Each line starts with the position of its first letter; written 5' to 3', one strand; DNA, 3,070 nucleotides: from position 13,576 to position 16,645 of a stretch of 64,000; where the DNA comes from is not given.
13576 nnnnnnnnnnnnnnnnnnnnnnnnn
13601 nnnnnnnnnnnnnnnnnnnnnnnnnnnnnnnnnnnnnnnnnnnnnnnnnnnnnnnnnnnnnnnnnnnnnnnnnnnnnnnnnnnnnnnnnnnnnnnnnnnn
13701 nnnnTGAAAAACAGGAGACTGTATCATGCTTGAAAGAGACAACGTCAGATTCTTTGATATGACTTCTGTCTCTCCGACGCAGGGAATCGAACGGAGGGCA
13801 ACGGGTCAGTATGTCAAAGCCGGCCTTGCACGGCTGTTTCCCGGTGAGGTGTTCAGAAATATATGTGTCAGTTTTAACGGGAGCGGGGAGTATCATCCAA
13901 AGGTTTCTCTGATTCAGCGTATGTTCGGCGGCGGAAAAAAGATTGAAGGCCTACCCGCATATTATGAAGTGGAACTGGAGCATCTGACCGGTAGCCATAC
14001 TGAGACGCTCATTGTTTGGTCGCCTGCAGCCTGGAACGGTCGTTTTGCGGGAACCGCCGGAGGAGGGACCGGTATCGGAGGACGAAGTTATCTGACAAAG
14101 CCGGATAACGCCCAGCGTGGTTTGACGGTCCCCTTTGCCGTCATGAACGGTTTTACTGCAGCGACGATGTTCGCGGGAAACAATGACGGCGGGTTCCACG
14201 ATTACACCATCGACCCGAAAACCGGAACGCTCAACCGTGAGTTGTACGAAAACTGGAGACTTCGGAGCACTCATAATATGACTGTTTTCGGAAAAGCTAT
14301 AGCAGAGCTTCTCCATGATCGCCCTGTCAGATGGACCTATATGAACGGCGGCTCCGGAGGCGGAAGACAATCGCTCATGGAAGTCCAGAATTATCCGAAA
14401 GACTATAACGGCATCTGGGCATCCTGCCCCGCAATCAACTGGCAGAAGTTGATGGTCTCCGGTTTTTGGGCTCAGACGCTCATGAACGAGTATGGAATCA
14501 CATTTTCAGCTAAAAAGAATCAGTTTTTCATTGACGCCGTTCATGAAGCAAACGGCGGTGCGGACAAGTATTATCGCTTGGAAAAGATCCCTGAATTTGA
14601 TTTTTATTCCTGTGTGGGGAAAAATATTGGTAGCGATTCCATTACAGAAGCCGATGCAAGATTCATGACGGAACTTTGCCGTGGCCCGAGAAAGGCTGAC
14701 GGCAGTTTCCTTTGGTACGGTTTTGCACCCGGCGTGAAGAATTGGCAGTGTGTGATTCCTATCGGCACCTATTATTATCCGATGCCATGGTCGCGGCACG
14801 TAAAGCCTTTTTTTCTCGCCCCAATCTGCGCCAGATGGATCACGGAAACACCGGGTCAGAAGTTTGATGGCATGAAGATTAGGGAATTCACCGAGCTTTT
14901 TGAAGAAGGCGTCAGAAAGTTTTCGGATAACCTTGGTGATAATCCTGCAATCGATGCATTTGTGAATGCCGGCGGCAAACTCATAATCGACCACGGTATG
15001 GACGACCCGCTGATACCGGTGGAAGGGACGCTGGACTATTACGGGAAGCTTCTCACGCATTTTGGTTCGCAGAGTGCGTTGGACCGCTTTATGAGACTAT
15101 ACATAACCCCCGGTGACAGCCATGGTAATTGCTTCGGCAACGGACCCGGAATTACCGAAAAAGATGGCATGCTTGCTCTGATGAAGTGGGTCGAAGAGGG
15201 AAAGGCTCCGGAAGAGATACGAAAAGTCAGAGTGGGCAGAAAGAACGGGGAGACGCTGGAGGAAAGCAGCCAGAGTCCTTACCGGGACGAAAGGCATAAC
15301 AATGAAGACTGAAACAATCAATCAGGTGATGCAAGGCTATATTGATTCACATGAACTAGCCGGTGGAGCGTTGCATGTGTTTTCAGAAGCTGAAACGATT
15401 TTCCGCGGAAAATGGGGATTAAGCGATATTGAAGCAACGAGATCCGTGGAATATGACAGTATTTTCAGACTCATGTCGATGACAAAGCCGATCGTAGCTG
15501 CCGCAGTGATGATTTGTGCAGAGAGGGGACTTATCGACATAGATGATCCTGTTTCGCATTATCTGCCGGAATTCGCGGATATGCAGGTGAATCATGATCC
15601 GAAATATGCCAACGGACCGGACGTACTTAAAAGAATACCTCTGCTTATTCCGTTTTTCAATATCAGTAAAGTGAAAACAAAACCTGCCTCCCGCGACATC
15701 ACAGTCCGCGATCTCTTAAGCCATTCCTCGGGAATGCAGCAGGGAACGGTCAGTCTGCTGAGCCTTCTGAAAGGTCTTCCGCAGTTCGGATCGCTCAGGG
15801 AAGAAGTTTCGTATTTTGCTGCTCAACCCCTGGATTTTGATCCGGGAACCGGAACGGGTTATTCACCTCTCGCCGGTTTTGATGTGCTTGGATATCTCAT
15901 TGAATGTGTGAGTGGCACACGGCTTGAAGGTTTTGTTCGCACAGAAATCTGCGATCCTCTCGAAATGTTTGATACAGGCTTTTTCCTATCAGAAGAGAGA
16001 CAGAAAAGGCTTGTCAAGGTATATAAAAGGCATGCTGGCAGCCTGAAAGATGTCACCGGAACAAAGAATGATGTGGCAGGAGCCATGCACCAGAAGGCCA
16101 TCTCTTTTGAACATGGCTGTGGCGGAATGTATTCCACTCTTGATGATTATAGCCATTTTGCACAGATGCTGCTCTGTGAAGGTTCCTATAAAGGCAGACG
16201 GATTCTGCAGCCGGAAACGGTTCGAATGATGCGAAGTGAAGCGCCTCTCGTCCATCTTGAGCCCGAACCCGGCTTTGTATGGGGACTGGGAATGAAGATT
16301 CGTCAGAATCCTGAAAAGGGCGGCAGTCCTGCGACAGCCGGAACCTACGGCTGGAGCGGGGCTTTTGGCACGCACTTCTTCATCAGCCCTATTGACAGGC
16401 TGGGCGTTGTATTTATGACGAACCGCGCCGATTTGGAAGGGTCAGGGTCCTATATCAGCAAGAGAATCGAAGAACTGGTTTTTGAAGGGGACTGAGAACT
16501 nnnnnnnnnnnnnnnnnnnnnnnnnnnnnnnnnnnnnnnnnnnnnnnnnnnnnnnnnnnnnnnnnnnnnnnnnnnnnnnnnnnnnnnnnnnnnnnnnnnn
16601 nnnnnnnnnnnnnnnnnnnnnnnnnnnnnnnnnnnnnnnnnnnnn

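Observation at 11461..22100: Horizontally acquired cytoplasmic glycoside/phenolic-ester utilisation locus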

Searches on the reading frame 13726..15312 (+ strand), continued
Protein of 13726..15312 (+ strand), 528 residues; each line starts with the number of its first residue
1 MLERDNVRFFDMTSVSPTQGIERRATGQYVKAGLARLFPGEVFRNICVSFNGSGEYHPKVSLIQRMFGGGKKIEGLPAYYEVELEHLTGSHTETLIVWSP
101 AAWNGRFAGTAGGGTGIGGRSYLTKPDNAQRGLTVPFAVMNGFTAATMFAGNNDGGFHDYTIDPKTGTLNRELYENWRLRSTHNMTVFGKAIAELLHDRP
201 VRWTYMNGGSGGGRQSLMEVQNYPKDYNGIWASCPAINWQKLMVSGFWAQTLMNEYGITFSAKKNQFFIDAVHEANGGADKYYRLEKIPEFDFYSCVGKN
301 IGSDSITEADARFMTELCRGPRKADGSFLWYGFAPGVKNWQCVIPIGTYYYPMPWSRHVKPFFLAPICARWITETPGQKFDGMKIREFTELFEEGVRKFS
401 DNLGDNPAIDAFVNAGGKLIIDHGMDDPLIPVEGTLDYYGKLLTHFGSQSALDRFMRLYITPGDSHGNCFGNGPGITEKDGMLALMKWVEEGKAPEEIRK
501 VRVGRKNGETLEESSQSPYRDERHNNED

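Call 49: search_solved_structures(query=window:13726-15312:+, max_evalue=1e-18, show_alignments=2)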
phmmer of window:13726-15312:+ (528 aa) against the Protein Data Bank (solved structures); distinct sequences matched with E-value up to 1e-18: 11.
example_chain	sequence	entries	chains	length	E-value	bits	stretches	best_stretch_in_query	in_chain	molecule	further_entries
6qz1_A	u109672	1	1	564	1.2e-21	79.9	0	408-499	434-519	Mono(2-hydroxyethyl) terephthalate hydrolase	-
6qz2_A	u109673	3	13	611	1.3e-21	79.8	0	408-499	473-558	Mono(2-hydroxyethyl) terephthalate hydrolase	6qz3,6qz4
6jtu_A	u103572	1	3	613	1.3e-21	79.8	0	408-499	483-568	Mono(2-hydroxyethyl) terephthalate hydrolase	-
6jtt_A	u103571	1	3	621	1.4e-21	79.7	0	408-499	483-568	Mono(2-hydroxyethyl) terephthalate hydrolase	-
6qg9_A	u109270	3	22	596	1.5e-21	79.6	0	408-499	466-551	Mono(2-hydroxyethyl) terephthalate hydrolase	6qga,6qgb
8bhh_A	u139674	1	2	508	1.8e-21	79.4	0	93-249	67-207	Carboxylic ester hydrolase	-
6fat_A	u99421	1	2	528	2e-21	79.2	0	93-249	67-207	Carboxylic ester hydrolase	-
8ekg_A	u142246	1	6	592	4.5e-21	78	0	408-499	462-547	Mono(2-hydroxyethyl) terephthalate hydrolase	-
9hun_A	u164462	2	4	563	6.1e-21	77.6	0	93-249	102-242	Carboxylic ester hydrolase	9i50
3wmt_A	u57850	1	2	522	1.1e-20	76.8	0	74-255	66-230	Probable feruloyl esterase B-1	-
6g21_A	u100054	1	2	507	2.3e-20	75.7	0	90-244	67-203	Probable feruloyl esterase B-2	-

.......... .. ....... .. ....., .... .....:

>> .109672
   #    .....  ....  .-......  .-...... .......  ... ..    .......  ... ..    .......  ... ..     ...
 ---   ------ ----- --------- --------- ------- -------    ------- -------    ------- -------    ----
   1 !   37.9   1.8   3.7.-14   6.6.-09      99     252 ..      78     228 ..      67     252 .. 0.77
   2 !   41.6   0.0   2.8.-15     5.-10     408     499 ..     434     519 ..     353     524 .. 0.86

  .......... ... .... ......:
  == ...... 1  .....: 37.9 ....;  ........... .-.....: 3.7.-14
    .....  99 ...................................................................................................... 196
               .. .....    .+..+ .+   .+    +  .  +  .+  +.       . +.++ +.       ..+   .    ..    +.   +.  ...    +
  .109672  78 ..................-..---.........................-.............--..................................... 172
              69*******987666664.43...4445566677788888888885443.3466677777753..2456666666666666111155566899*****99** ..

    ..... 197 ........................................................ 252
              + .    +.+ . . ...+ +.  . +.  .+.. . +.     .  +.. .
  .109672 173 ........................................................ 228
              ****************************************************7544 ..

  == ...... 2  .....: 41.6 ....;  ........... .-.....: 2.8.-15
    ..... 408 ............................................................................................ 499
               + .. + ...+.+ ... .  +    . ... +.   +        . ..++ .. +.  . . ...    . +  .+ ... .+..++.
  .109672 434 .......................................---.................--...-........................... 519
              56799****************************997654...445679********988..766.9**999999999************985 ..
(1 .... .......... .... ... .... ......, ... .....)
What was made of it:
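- On Tannase/feruloyl esterase family (PF07519): Ser210, His466 and Asp427 align with the MHETase motifs GCSEGG, NH-C and GMSD (call 49).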

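Call 75: search_dna_similar(query=window:13726-15312:+, collection=plasmids, mode=protein, max_rows=12, max_evalue=1e-30)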
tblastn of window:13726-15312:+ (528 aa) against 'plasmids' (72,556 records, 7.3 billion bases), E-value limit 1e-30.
Records with a match: 11; places in all: 11; records where one place covers at least 80% of the query: 8.
Best place of each record, by identity: <60% 11.
By first word of the organism name: Streptomyces 9; Kitasatospora 1; Nonomuraea 1.
By predicted mobility (MOB-suite, as given by PLSDB): non-mobilizable 8; mobilizable 3.
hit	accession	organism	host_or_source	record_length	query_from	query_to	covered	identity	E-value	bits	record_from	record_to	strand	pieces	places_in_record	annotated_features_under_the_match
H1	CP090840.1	Streptomyces viridifaciens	Whole organism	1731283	69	498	81%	33.5%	1e-49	191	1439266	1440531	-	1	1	tannase/feruloyl esterase family alpha/beta hydrolase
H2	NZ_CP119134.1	Streptomyces sp. FXJ1.172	cell culture,red soil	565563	70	498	81%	32.1%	3e-45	178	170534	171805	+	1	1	tannase/feruloyl esterase family alpha/beta hydrolase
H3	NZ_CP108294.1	Streptomyces sp. NBC_00028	-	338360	73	498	81%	32.2%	1e-47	185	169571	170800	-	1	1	tannase/feruloyl esterase family alpha/beta hydrolase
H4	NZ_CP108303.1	Streptomyces sp. NBC_00019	-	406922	70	521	86%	30.3%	3e-45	178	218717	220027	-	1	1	tannase/feruloyl esterase family alpha/beta hydrolase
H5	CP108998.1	Streptomyces sp. NBC_00708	-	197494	70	498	81%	30.9%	2e-43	173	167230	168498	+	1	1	tannase/feruloyl esterase family alpha/beta hydrolase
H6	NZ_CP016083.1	Streptomyces sp. SAT1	Adenophora trachelioides Maxim.,single ...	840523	68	511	84%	29.5%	4e-46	181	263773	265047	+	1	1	DUF6351 family protein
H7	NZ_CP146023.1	Streptomyces sp. Q6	Cell cultrue,soil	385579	73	498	81%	30.6%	4e-44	175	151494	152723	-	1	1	tannase/feruloyl esterase family alpha/beta hydrolase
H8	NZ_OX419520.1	Kitasatospora fiedleri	-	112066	69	498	81%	30.0%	2e-39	160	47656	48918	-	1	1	tannase/feruloyl esterase family alpha/beta hydrolase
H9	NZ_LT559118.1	Nonomuraea gerenzanensis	-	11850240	132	498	70%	32.5%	1e-49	191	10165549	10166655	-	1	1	none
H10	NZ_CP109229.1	Streptomyces anthocyanicus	-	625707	138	498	68%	31.6%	2e-51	196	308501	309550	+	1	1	tannase/feruloyl esterase family alpha/beta hydrolase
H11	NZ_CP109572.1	Streptomyces anthocyanicus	-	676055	138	498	68%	31.6%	2e-51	196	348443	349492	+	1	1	tannase/feruloyl esterase family alpha/beta hydrolase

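Call 84: search_solved_structures(query=L115:7326-9986:+, max_evalue=0.01)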
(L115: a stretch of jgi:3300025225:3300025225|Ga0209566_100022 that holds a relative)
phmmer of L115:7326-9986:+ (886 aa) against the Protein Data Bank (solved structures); distinct sequences matched with E-value up to 0.01: 3.
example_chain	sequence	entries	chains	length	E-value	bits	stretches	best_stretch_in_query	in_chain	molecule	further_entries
6q2f_A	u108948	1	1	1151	1.3e-14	56.1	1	646-880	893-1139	Glycoside hydrolase family protein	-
5mqm_A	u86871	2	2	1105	5.5e-10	40.9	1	774-878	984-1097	Glycosyl hydrolases family 2, sugar binding domain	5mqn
5mwk_A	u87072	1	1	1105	5.5e-10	40.9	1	774-878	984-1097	Glycoside hydrolase family 2, sugar binding protein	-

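Call 85: search_protein_families(library=ncbifam, proteins=[L114:5798-8524:+, L115:7326-9986:+, L115:5496-7214:+, L113:1273-2511:+, L113:2546-4189:+], max_evalue=0.01)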
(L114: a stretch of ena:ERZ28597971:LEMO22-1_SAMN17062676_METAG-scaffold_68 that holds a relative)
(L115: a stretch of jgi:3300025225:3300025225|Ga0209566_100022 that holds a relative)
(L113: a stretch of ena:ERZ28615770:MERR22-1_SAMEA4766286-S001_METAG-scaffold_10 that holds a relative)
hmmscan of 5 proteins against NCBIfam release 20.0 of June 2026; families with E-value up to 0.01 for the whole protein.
L114:5798-8524:+ (908 aa): 2 families
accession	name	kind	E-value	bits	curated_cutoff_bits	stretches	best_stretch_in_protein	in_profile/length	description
NF049897.1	AlphaRhamBT4145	equivalog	4e-11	41.6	1300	1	527-868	507-845/897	alpha-L-rhamnosidase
NF045579.1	rhamnoside_JR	domain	7.8e-09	35.8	50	1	765-869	2-111/123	glycosylhydrolase-like jelly roll fold domain-containing protein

L115:7326-9986:+ (886 aa): 2 families
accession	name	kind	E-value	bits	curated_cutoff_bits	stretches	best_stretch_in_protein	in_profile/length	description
NF049897.1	AlphaRhamBT4145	equivalog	1.6e-15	56.2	1300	1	548-841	523-845/897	alpha-L-rhamnosidase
NF045579.1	rhamnoside_JR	domain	3.7e-13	49.7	50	1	737-842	1-111/123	glycosylhydrolase-like jelly roll fold domain-containing protein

L115:5496-7214:+ (572 aa): 1 family
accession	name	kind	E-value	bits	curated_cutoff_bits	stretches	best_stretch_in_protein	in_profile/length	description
TIGR03851.1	chitin_NgcE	equivalog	4.5e-06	25.9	399.65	1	37-229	25-195/450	N-acetylglucosamine/diacetylchitobiose ABC transporter substrate-binding protein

L113:1273-2511:+ (412 aa): 1 family
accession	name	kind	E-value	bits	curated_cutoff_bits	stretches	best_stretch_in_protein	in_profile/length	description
TIGR03066.1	Gem_osc_para_1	paralog_domain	0.0029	17.7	93.25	0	212-265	46-98/121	TIGR03066 family protein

L113:2546-4189:+ (547 aa): 0 families

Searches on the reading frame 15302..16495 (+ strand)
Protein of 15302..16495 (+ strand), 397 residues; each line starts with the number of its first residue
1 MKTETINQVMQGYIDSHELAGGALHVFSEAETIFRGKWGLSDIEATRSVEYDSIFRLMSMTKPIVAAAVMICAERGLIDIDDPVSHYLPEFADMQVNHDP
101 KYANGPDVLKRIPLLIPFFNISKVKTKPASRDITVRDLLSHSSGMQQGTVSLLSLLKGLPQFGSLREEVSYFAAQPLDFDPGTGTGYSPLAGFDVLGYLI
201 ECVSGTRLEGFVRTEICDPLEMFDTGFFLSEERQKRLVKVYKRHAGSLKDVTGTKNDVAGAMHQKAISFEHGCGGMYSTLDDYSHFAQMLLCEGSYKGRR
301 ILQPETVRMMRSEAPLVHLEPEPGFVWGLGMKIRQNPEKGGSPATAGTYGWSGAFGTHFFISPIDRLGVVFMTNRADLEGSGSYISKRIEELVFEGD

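Call 3: search_protein_families(library=pfam, proteins=[window:15302-16495:+])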
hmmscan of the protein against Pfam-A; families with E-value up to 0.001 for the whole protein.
window:15302-16495:+ (397 aa): 1 family
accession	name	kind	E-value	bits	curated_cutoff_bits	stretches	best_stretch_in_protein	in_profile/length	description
PF00144.29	Beta-lactamase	-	7.5e-64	216.4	27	1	7-389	2-324/329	Beta-lactamase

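Call 4: search_protein_families(library=ncbifam, proteins=[window:15302-16495:+])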
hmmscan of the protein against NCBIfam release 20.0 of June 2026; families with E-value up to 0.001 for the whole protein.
window:15302-16495:+ (397 aa): 24 families
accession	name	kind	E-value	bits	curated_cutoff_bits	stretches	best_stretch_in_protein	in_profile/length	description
NF052559.1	MthAcHydAcmB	equivalog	1.4e-35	122.8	550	1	5-312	9-291/391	methyl acetate hydrolase AcmB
NF007943.0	PRK10662.1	equivalog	4.2e-22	78.3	266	2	124-395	124-375/380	D-alanyl-D-alanine-carboxypeptidase/endopeptidase AmpH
NF002968.0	PRK03642.1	equivalog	2.1e-19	69.7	385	1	110-376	126-396/432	penicillin binding protein PBP4B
NF052353.1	EstBLacLipLMycb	equivalog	5.7e-10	38.7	650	1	16-93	36-113/420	esterase/beta-lactamase LipL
NF038269.1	lipase_LipE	equivalog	2.7e-08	33.4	750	0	48-93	81-126/407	lipase LipE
NF033085.1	bla_class_C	equivalog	5.1e-08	32.1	415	1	4-97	6-98/356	class C beta-lactamase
NF009622.0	PRK13128.1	equivalog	2.4e-07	29.6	443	1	4-94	7-96/518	D-aminopeptidase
NF040478.1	blaLAQ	exception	4.5e-06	25.9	850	1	3-95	28-119/380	LAQ family class C beta-lactamase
NF012173.1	CMY2-MIR-ACT-EC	exception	5.1e-06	25.5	680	1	5-96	31-121/380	CMY2/MIR/ACT/EC family class C beta-lactamase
NF000191.1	CMY2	exception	7.3e-06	25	800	1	5-96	31-121/381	CMY-2 family class C beta-lactamase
NF038366.1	blaSFDC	exception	7.5e-06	25.2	840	1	5-95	31-120/382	SFDC family class C beta-lactamase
NF041741.1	blaAMZ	exception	2.3e-05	23.9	825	1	6-95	37-125/396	AMZ family class C beta-lactamase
NF053709.1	blaAKO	exception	2.5e-05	23.4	875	1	9-95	35-120/381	AKO family class C beta-lactamase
NF038089.1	blaYRC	exception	2.5e-05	23.4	870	1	7-96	33-121/381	YRC family class C beta-lactamase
NF033575.1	blaRHO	exception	6e-05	22.1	825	1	12-91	38-116/380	RHO family class C beta-lactamase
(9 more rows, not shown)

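Call 18: search_solved_structures(query=window:15302-16495:+, max_evalue=0.00001)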
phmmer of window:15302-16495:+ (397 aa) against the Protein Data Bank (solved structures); distinct sequences matched with E-value up to 0.00001: 49.
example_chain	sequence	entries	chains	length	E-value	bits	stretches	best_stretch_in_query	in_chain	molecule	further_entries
4ivi_A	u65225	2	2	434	2.9e-44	154.9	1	9-373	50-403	Carboxylesterase | Carboxylesterases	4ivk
7pp3_A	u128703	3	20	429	1.4e-43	152.7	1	11-374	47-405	Esterase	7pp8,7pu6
7u1b_A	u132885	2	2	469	1.4e-39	139.5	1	6-385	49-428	Beta-lactamase domain-containing protein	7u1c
7uda_A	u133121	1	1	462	1.7e-39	139.2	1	6-385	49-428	Beta-lactamase domain-containing protein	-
5zwr_B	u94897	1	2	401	1.7e-39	139.2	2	127-373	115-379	Est-Y29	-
4p6b_A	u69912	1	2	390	2.2e-39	138.9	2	127-373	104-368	Est-Y29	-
4p85_A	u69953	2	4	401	2.5e-39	138.7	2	127-373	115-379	Est-Y29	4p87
5zwv_B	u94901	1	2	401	2.6e-39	138.6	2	127-373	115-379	Est-Y29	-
5zwq_A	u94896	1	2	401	9e-39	136.8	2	127-373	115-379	Est-Y29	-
1ci8_A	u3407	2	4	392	1.7e-28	103.1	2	133-383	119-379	PROTEIN (CARBOXYLESTERASE)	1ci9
7atl_AAA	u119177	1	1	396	7.1e-22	81.2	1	133-384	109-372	Esterase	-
4y7p_A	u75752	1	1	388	3.8e-14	55.8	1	131-303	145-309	Alkaline D-peptidase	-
7y3z_D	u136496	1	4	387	4.1e-14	55.7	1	8-93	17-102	Fenoxaprop-p-ethyl hydrolase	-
9sn1_A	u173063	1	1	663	2.3e-13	53.2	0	26-92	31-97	Beta-lactamase family protein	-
6kje_B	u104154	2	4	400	2.4e-13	53.1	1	49-251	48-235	Pc15g00720 protein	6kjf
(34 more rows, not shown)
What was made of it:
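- On Family VIII carboxylesterase: The top PDB hits are carboxylesterases (call 18).
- The PF00144 protein's best structural relatives are carboxylesterases (call 18).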
